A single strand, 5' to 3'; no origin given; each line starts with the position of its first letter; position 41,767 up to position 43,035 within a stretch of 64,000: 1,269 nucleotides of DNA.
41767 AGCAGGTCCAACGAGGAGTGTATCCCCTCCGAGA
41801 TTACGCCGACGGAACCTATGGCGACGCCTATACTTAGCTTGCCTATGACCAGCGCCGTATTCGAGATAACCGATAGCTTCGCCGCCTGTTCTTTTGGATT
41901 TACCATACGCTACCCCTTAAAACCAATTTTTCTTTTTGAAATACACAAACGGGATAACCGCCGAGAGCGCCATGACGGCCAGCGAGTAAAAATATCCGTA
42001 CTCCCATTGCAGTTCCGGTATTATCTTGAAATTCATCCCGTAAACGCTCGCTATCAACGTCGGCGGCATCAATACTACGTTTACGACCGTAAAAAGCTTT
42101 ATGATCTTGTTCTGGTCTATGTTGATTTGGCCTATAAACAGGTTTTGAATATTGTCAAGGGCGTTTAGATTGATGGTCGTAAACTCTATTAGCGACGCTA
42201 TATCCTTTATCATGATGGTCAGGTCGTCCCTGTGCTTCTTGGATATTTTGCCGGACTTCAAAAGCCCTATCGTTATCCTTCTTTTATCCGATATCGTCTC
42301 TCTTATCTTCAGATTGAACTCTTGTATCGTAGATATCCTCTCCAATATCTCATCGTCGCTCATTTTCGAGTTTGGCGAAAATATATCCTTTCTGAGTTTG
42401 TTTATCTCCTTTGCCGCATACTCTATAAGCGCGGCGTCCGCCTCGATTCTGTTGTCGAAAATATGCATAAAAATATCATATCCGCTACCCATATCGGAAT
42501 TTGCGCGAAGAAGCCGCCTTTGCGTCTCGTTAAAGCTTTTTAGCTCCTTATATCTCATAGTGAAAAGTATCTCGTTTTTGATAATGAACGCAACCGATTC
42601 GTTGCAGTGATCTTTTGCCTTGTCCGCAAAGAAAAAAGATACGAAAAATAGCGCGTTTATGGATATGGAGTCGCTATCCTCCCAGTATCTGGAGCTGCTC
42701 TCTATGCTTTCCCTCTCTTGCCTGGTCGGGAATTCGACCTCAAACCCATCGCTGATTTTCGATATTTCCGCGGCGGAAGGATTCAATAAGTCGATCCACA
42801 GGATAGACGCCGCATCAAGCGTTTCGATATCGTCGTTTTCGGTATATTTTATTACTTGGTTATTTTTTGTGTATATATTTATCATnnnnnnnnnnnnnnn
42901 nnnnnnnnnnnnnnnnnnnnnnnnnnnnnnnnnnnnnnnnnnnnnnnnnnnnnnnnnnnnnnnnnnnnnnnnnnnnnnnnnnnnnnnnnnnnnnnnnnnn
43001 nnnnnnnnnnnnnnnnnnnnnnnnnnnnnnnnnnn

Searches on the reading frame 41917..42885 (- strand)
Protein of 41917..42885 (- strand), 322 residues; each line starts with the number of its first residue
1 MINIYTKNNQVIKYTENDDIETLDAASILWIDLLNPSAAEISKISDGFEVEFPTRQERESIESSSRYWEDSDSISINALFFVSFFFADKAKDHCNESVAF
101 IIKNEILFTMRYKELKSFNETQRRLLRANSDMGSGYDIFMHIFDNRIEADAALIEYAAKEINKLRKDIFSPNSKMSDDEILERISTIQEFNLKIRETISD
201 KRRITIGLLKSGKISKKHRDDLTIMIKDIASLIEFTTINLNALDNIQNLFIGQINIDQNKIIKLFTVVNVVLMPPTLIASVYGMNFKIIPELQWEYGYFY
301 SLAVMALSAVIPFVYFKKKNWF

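Call 3: search_protein_families(library=pfam, proteins=[window:41917-42885:-])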
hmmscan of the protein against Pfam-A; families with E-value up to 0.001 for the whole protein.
window:41917-42885:- (322 aa): 1 family
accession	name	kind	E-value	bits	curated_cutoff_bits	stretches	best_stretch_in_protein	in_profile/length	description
PF01544.23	CorA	-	1.8e-55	188.8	27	1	27-318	3-292/292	CorA-like Mg2+ transporter protein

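Call 7: find_related_loci(query=window:41917-42885:-, collection=genome_contigs, flank=3000)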
Query window:41917-42885:- (322 aa) in genome_contigs; peptide patterns used: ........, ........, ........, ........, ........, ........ (x = any residue, [..] = any of these).
76 stretches matched a pattern; 20 encode a relative of the query (tblastn E <= 1e-3); 20 distinct loci.
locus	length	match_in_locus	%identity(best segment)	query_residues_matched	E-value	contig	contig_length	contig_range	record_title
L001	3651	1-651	78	106-322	4e-115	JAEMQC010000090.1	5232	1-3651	MAG: Campylobacteraceae bacterium isolate 2016_B01_C_14 c_000000001459, whole genome shotgun sequence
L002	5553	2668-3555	34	26-322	8e-49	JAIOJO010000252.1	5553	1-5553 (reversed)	MAG: Sulfuricellaceae bacterium isolate MAG_58 contig_133285, whole genome shotgun sequence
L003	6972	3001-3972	33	4-321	2e-46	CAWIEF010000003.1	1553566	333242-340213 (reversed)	MAG: uncultured Alphaproteobacteria bacterium isolate MFD04580.bin.1.119 genome assembly, contig: contig_23200, whole ge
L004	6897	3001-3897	32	29-321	6e-45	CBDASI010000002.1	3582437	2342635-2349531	MAG: Acetobacteraceae bacterium isolate 6dd22610-9232-4dae-8ee3-5e4ec884a064 genome assembly, contig: contig_2, whole ge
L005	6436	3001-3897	33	29-321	2e-44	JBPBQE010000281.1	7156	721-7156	MAG: Janthinobacterium lividum isolate 3300051444_98 3300051444_98_Ga0502433_00097103, whole genome shotgun sequence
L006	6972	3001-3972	29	4-321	9e-44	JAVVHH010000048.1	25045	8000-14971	MAG: Acetobacteraceae bacterium isolate PSP.bin.3 NODE_187_length_25045_cov_9.143177, whole genome shotgun sequence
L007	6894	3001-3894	31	29-321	2e-43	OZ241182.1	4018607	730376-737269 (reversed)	MAG: Acetobacteraceae bacterium isolate eaba8cb3-ddfa-43e7-8b2e-dc12c8544fcf genome assembly, chromosome: 1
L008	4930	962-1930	29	4-321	2e-41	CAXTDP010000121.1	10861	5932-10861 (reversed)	MAG TPA_asm: uncultured Acetobacteraceae bacterium isolate public_ERR4179390_metawrap_bin.16 genome assembly, contig: pu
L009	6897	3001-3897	30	29-321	1e-40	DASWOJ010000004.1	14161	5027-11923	MAG TPA_asm: Acetobacteraceae bacterium isolate SMAG_U3437 k141_1429095, whole genome shotgun sequence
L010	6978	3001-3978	30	4-321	3e-40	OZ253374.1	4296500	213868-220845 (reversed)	MAG: Acetobacteraceae bacterium isolate 85c04009-c91c-477f-845d-146c4bf6a138 genome assembly, chromosome: 1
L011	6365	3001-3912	31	24-321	2e-39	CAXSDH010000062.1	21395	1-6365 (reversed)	MAG: uncultured Acetobacteraceae bacterium isolate private_X16_metawrap_bin.6 genome assembly, contig: private_X16_metaw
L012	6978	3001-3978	30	4-321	2e-39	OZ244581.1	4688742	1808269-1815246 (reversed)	MAG: Acetobacteraceae bacterium isolate 4fe8c91e-f9c2-44c1-b511-22e9094fb0e2 genome assembly, chromosome: 1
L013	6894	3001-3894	29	29-321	4e-39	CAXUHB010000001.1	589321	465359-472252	MAG TPA_asm: uncultured Acetobacteraceae bacterium isolate public_SRR11456914_metawrap_bin.12 genome assembly, contig: p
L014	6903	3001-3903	30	24-321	8e-39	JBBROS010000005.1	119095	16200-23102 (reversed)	MAG: Acetobacterales bacterium isolate La1_metabat2.327 LA1C_B2.327_k141_55604L_119095_cov_22.6418, whole genome shotgun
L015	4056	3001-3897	30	29-321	6e-37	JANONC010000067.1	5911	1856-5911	MAG: Rhodospirillales bacterium isolate VAR_43_metabat_8 VAR_43_k141_1959087, whole genome shotgun sequence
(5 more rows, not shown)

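Call 8: find_homologous_proteins(query=window:41917-42885:-, max_evalue=1e-30)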
Query window:41917-42885:- (322 aa): 3758 proteins with E <= 1e-30 among 5693 candidates; the best 120 are listed.
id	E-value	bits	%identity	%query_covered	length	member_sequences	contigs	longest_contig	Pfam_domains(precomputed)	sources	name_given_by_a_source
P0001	6.4e-204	694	99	100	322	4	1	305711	PF01544.24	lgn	-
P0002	3.1e-157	541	76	100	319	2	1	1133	PF01544.24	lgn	-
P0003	6.5e-150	517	74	100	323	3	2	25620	PF01544.24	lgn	-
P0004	1.1e-135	470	68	100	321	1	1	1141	PF01544.24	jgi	jgi:magnesium transporter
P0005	1.3e-135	470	68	100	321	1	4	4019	PF01544.24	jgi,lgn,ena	jgi:magnesium transporter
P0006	3.6e-134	465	68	100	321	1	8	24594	PF01544.24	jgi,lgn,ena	-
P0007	4.0e-134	465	67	100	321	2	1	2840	PF01544.24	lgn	-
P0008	8.2e-134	464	66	100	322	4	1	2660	PF01544.24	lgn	-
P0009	7.2e-133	461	67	100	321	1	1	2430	PF01544.24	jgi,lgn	-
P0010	1.9e-132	459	67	100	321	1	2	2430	PF01544.24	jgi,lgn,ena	-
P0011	3.0e-129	449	66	99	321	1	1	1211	PF01544.24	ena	-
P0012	7.5e-115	402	58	100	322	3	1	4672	PF01544.24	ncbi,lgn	-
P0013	2.4e-109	383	59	91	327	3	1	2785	PF01544.24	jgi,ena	jgi:magnesium transporter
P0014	1.5e-107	378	55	100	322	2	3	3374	PF01544.24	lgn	-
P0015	2.8e-106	373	54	100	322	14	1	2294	PF01544.24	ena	-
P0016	1.4e-105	371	78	67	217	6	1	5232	PF01544.24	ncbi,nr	ncbi:MAG: magnesium and cobalt transport protein CorA, partial [Campylobacteraceae bacterium]|nr:mag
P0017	1.5e-105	371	57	93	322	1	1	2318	PF01544.24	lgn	-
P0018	7.2e-105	369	54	100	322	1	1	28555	PF01544.24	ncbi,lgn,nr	ncbi:MAG: magnesium/cobalt transporter CorA [Sulfuricurvum sp.]|nr:magnesium/cobalt transporter CorA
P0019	1.9e-103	364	54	98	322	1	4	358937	PF01544.24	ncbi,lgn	ncbi:MAG: magnesium/cobalt transporter CorA [Sulfuricurvum sp.]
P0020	2.0e-102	361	52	100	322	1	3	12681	PF01544.24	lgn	-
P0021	3.5e-101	357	52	100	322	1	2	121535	PF01544.24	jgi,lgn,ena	-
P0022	6.4e-101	356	52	100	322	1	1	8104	PF01544.24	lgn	-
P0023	1.1e-100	355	55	94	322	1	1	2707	PF01544.24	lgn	-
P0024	1.3e-100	355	52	100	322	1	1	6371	PF01544.24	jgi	jgi:magnesium transporter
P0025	2.0e-100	354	52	100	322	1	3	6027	PF01544.24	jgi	-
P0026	4.4e-100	353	51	100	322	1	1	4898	PF01544.24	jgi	jgi:magnesium transporter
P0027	5.9e-100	353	51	100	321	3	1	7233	PF01544.24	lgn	-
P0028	6.1e-100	353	54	93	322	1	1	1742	PF01544.24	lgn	-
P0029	8.1e-100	352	54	95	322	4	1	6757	PF01544.24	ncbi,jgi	jgi:magnesium transporter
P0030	8.9e-100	352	54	94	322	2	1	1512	PF01544.24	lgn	-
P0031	1.3e-99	351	52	100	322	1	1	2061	PF01544.24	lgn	-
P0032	1.3e-99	351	51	100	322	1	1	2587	PF01544.24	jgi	jgi:magnesium transporter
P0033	2.3e-99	351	52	100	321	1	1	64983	PF01544.24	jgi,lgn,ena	-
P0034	3.1e-99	350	51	100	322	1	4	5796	PF01544.24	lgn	-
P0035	3.3e-99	350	52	100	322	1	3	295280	PF01544.24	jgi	jgi:magnesium transporter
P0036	3.5e-99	350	51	100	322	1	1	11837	PF01544.24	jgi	jgi:magnesium transporter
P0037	5.8e-99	349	50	100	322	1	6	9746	PF01544.24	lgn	-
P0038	6.5e-99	349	52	100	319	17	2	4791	PF01544.24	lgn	-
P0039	8.1e-99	349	52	100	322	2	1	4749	PF01544.24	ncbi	-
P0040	1.2e-98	348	50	100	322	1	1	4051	PF01544.24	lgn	-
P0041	1.3e-98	348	52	100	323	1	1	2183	PF01544.24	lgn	-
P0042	1.6e-98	348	50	100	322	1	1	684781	PF01544.24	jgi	jgi:magnesium transporter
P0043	1.6e-98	348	50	100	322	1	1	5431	PF01544.24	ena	-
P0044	1.6e-98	348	51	100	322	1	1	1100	PF01544.24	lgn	-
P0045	2.0e-98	348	51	100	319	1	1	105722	PF01544.24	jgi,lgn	jgi:magnesium transporter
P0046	2.1e-98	348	51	100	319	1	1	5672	PF01544.24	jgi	jgi:magnesium transporter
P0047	2.7e-98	347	51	100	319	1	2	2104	PF01544.24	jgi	jgi:magnesium transporter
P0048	3.3e-98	347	51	100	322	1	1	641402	PF01544.24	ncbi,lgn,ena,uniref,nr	ncbi:magnesium/cobalt transporter CorA [Sulfuricurvum sp.]|uniref:magnesium/cobalt transporter CorA 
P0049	3.7e-98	347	51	100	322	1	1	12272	PF01544.24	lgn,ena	-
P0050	3.9e-98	347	50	100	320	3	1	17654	PF01544.24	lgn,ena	-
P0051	4.4e-98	347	51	100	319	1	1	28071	PF01544.24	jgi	jgi:magnesium transporter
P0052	4.7e-98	346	51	100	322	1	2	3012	PF01544.24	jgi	-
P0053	6.4e-98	346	50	100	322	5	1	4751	PF01544.24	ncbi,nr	ncbi:MAG: magnesium/cobalt transporter CorA [Sulfuricurvum sp.]|nr:magnesium/cobalt transporter CorA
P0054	7.2e-98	346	50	100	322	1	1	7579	PF01544.24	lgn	-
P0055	7.3e-98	346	50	100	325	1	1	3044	PF01544.24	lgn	-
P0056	7.8e-98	346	50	100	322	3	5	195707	PF01544.24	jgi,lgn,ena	-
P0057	8.4e-98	346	51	100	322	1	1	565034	PF01544.24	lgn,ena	-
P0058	8.8e-98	346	52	100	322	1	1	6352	PF01544.24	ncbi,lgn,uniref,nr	ncbi:magnesium/cobalt transporter CorA [Sulfuricurvum sp.]|uniref:magnesium/cobalt transporter CorA 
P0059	1.2e-97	345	50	100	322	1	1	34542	PF01544.24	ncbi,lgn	-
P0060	1.2e-97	345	51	100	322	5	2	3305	PF01544.24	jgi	jgi:magnesium transporter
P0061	1.3e-97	345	51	100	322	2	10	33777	PF01544.24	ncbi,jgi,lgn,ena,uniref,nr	ncbi:MAG: magnesium/cobalt transporter CorA [Sulfuricurvum sp.]|uniref:magnesium/cobalt transporter 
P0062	1.3e-97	345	54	92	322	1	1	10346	PF01544.24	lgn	-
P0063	1.4e-97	345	51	100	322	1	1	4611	PF01544.24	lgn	-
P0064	1.5e-97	345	50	100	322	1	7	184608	PF01544.24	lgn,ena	-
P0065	1.7e-97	345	53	92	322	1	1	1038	PF01544.24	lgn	-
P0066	2.3e-97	344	51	100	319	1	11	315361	PF01544.24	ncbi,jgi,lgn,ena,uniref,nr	ncbi:MAG: magnesium and cobalt transport protein CorA [Sulfuricurvum sp. GWF2_44_89]|uniref:Magnesiu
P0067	2.7e-97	344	51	100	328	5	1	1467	PF01544.24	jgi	-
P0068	3.1e-97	344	51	100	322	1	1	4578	PF01544.24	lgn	-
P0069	3.2e-97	344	51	100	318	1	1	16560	PF01544.24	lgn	-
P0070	4.2e-97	343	51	100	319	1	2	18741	PF01544.24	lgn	-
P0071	5.2e-97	343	52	100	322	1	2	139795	PF01544.24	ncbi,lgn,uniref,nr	ncbi:magnesium/cobalt transporter CorA [Sulfuricurvum sp.]|uniref:magnesium/cobalt transporter CorA 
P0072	6.8e-97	343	50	100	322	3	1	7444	PF01544.24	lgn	-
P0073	8.0e-97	342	50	100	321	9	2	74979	PF01544.24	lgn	-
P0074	1.1e-96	342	50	100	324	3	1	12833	PF01544.24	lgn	-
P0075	1.3e-96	342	52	100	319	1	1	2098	PF01544.24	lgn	-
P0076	1.8e-96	341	50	100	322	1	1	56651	PF01544.24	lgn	-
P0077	1.9e-96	341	50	100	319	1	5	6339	PF01544.24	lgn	-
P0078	2.3e-96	341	49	100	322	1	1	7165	PF01544.24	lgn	-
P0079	2.5e-96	341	50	100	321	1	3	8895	PF01544.24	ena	-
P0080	2.8e-96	341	50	100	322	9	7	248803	PF01544.24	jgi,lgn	jgi:magnesium transporter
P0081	6.8e-96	339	49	100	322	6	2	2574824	PF01544.24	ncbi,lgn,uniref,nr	ncbi:magnesium and cobalt transport protein CorA [Sulfuricurvum kujiense DSM 16994]|uniref:Magnesium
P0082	8.6e-96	339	50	100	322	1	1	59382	PF01544.24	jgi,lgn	-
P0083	1.3e-95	338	51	100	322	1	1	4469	PF01544.24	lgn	-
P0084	1.5e-95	338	49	100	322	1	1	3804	PF01544.24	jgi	-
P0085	1.5e-95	338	49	100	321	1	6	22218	PF01544.24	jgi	jgi:magnesium transporter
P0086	1.8e-95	338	48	100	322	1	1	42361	PF01544.24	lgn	-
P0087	1.8e-95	338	52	93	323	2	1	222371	PF01544.24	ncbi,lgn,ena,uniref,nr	ncbi:magnesium/cobalt transporter CorA [Sulfuricurvum sp.]|uniref:magnesium/cobalt transporter CorA 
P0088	3.2e-95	337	49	100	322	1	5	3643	PF01544.24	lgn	-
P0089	4.1e-95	337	49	100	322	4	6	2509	PF01544.24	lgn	-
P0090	5.5e-95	336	50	100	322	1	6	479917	PF01544.24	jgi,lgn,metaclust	metaclust:\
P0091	8.3e-95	336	51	91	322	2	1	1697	PF01544.24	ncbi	-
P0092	1.0e-94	335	49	100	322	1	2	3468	PF01544.24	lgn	-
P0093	1.1e-94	335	50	100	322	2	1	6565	PF01544.24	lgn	-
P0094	1.2e-94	335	50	100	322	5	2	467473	PF01544.24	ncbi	-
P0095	2.0e-94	334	50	94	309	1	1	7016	PF01544.24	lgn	-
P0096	5.8e-94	333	49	100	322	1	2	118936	PF01544.24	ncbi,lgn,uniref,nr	ncbi:MAG: magnesium/cobalt transporter CorA [Sulfurimonas sp.]|uniref:magnesium/cobalt transporter C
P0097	1.1e-93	332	50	96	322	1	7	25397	PF01544.24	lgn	-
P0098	1.9e-93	331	48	100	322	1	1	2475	PF01544.24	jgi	-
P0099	3.1e-93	331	50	100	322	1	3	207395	PF01544.24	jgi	jgi:magnesium transporter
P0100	4.9e-93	330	48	100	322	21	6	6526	PF01544.24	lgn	-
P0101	5.7e-93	330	48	100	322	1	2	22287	PF01544.24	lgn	-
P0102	1.7e-92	328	48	100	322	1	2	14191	PF01544.24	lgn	-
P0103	1.9e-92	328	48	100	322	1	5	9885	PF01544.24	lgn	-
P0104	5.2e-88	313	49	91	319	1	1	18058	PF01544.24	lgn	-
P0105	1.3e-87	312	47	100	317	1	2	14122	PF01544.24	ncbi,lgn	-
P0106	1.3e-87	312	47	100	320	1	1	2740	PF01544.24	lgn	-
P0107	1.3e-87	312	47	100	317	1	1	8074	PF01544.24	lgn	-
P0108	1.4e-87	312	47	100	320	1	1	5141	PF01544.24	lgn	-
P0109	2.0e-87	312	46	100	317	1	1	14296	PF01544.24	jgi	-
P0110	2.0e-87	311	46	100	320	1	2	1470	PF01544.24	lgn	-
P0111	2.5e-87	311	47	100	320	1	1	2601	PF01544.24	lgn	-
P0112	2.8e-87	311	49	92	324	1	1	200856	PF01544.24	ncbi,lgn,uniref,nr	ncbi:magnesium and cobalt transport protein CorA [Helicobacter monodelphidis]|uniref:magnesium/cobal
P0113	1.8e-86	308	46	100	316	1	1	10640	PF01544.24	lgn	-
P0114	3.0e-86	308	46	100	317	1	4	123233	PF01544.24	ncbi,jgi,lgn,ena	-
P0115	3.1e-86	308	46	100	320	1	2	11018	PF01544.24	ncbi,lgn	-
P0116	4.5e-86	307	48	100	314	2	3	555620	PF01544.24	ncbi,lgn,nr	nr:magnesium/cobalt transporter CorA [Helicobacter pametensis]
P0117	5.8e-86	307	48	100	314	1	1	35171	PF01544.24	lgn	-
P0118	6.2e-86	307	46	100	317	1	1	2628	PF01544.24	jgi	jgi:magnesium transporter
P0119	2.6e-85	305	47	100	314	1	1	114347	PF01544.24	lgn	-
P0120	3.4e-85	304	47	100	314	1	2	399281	PF01544.24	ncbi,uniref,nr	ncbi:magnesium/cobalt transporter CorA [Helicobacter kayseriensis]|uniref:magnesium/cobalt transport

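Call 9: find_encoding_contigs(protein=P0001, flank=3000, max_places=4)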
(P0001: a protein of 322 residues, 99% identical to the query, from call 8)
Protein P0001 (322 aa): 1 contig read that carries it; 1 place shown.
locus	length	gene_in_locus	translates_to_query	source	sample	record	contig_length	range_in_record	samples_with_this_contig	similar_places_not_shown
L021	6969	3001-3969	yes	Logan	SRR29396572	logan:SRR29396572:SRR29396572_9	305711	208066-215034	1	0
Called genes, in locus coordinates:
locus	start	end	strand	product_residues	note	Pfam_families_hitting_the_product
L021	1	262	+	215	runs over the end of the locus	PF00072:Response_reg, PF00486:Trans_reg_C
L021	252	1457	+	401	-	-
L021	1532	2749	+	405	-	PF00291:PALP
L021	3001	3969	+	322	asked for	PF01544:CorA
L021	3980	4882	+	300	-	PF01545:Cation_efflux, PF16916:ZT_dimer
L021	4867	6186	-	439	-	PF04966:OprB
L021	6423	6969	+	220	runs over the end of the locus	PF00072:Response_reg, PF00486:Trans_reg_C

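Call 10: find_encoding_contigs(protein=P0003, flank=3000, max_places=4)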
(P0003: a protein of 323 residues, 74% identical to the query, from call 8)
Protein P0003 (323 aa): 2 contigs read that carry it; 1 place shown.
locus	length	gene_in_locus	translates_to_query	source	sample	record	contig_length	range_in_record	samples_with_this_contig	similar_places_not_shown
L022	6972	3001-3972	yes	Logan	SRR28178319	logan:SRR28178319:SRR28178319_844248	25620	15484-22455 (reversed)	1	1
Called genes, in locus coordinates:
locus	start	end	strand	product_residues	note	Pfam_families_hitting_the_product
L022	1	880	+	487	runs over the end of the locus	PF00990:GGDEF, PF00563:EAL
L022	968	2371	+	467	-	PF00072:Response_reg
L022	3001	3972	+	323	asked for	PF01544:CorA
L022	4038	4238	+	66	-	-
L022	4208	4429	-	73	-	PF00113:Enolase_C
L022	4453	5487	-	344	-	PF03952:Enolase_N, PF00113:Enolase_C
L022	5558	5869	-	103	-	PF02641:DUF190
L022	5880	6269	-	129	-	PF02537:CRCB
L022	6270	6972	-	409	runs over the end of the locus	PF00083:Sugar_tr, PF07690:MFS_1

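Call 11: find_encoding_contigs(protein=P0006, flank=3000, max_places=8)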
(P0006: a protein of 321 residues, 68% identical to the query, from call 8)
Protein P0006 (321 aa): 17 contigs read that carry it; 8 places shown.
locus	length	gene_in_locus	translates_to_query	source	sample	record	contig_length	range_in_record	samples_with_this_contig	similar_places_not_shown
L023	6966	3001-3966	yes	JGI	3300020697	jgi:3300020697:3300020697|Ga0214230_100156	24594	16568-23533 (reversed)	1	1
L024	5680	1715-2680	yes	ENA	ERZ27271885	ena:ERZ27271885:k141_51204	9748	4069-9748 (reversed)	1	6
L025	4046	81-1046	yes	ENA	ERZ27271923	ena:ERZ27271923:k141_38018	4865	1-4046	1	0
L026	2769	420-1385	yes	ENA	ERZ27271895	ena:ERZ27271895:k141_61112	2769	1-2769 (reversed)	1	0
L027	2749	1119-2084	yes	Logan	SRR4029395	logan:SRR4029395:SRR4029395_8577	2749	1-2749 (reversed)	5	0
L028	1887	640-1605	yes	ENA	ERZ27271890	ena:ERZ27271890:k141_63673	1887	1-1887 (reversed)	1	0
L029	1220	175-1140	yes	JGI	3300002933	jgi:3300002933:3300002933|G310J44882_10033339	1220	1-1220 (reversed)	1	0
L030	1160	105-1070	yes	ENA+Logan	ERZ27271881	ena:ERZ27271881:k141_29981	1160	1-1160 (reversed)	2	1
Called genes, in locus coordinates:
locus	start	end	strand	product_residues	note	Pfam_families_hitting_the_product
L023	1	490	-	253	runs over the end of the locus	PF14518:Haem_oxygenas_2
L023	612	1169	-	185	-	PF00440:TetR_N, PF21993:TetR_C_13_2, PF16925:TetR_C_13 (weak)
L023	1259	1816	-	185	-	PF00239:Resolvase, PF02796:HTH_7, PF13384:HTH_23 (weak)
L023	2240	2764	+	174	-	PF14235:DUF4337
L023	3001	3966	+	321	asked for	PF01544:CorA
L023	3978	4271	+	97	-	PF01526:DDE_Tnp_Tn3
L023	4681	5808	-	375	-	PF13776:DUF4172, PF02661:Fic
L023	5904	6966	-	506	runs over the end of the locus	PF23914:TPR_CcmH_CycH (weak), PF13414:TPR_11 (weak), PF13424:TPR_12 (weak), PF13432:TPR_16, PF14559:TPR_19, PF00515:TPR_1 (weak), PF13414:TPR_11, PF00515:TPR_1, +13 more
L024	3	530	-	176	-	?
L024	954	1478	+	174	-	PF14235:DUF4337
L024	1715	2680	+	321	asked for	PF01544:CorA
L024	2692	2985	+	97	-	PF01526:DDE_Tnp_Tn3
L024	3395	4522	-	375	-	PF13776:DUF4172, PF02661:Fic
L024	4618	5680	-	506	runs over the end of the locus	PF23914:TPR_CcmH_CycH (weak), PF13414:TPR_11 (weak), PF13424:TPR_12 (weak), PF13432:TPR_16, PF14559:TPR_19, PF00515:TPR_1 (weak), PF13414:TPR_11, PF00515:TPR_1, +13 more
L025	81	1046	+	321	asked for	PF01544:CorA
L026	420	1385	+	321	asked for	PF01544:CorA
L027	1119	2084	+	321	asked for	PF01544:CorA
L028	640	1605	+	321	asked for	PF01544:CorA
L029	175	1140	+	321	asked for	PF01544:CorA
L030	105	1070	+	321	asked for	PF01544:CorA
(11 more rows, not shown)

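Call 17: find_related_loci(query=A1, collection=metagenome_contigs, flank=1500)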
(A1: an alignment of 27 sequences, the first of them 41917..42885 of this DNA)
Query A1 (322 aa) in metagenome_contigs; peptide patterns used: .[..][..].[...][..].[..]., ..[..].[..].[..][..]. (x = any residue, [..] = any of these).
600 stretches matched a pattern (row limit reached: there are more); 408 encode a relative of the query (tblastn E <= 1e-3); the best 80 are kept; 80 distinct loci.
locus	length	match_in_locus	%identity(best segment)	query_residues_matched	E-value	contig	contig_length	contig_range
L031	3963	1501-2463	68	1-322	2e-144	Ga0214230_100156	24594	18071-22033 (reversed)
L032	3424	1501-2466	55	1-322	4e-116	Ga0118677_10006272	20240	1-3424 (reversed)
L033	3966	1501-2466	55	1-322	3e-115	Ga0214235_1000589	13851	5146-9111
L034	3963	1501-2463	52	1-322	5e-109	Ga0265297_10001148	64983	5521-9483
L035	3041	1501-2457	52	1-322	2e-102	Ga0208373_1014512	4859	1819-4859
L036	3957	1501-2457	51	1-322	6e-102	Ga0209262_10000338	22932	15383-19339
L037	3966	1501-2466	53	1-322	9e-102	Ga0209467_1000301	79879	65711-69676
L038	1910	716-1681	51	1-322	2e-106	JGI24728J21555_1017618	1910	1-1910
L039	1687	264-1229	51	1-322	2e-106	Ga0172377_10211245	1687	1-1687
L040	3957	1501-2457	51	1-322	8e-100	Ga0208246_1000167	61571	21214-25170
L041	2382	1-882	54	28-322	2e-101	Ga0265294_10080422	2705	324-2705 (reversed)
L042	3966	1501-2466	50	1-322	5e-98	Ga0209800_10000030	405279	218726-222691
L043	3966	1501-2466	50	1-322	6e-97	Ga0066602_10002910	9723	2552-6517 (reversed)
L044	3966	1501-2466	50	1-322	6e-97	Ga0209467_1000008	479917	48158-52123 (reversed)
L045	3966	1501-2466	50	1-322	2e-96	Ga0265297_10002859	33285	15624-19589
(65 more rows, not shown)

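Call 19: find_encoding_contigs(protein=P0002, flank=1500, max_places=3)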
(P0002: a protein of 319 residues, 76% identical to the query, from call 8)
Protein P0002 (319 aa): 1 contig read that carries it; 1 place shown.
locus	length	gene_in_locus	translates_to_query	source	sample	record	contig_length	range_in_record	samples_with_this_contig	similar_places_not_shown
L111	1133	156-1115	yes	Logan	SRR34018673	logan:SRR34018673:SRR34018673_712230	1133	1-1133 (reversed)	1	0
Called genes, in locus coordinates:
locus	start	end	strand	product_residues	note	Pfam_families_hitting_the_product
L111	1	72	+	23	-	?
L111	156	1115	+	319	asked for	PF01544:CorA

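Call 20: find_encoding_contigs(protein=P0008, flank=1500, max_places=3)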
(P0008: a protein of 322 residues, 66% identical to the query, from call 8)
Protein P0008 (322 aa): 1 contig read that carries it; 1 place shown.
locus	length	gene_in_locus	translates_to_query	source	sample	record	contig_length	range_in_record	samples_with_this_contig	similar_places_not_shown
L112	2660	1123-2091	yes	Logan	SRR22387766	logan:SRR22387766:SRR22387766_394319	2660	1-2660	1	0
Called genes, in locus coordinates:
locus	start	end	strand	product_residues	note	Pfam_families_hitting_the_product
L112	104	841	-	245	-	PF02308:MgtC, PF21770:MgtC_SapB_C (weak)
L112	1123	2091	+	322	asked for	PF01544:CorA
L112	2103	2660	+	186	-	?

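Call 21: find_encoding_contigs(protein=P0012, flank=2500, max_places=3)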
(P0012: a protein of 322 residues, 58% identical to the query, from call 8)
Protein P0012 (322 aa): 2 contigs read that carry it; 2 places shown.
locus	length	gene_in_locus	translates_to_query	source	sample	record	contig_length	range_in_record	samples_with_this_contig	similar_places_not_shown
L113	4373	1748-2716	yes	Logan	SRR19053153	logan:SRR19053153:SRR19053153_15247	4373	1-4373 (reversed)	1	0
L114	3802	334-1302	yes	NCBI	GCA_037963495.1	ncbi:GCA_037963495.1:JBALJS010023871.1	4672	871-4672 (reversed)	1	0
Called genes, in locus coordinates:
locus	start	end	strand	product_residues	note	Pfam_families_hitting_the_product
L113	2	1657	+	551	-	?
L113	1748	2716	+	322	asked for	PF01544:CorA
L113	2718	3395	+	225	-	PF27733:UCP029691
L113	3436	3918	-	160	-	PF13673:Acetyltransf_10, PF00583:Acetyltransf_1, PF13508:Acetyltransf_7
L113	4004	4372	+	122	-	?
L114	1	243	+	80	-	?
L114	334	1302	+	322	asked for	PF01544:CorA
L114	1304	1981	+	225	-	PF27733:UCP029691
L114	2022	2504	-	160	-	PF00583:Acetyltransf_1, PF13673:Acetyltransf_10, PF13508:Acetyltransf_7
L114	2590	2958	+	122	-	-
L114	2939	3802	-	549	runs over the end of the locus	PF00682:HMGL-like, PF22615:IPMS_D2, PF08502:LeuA_dimer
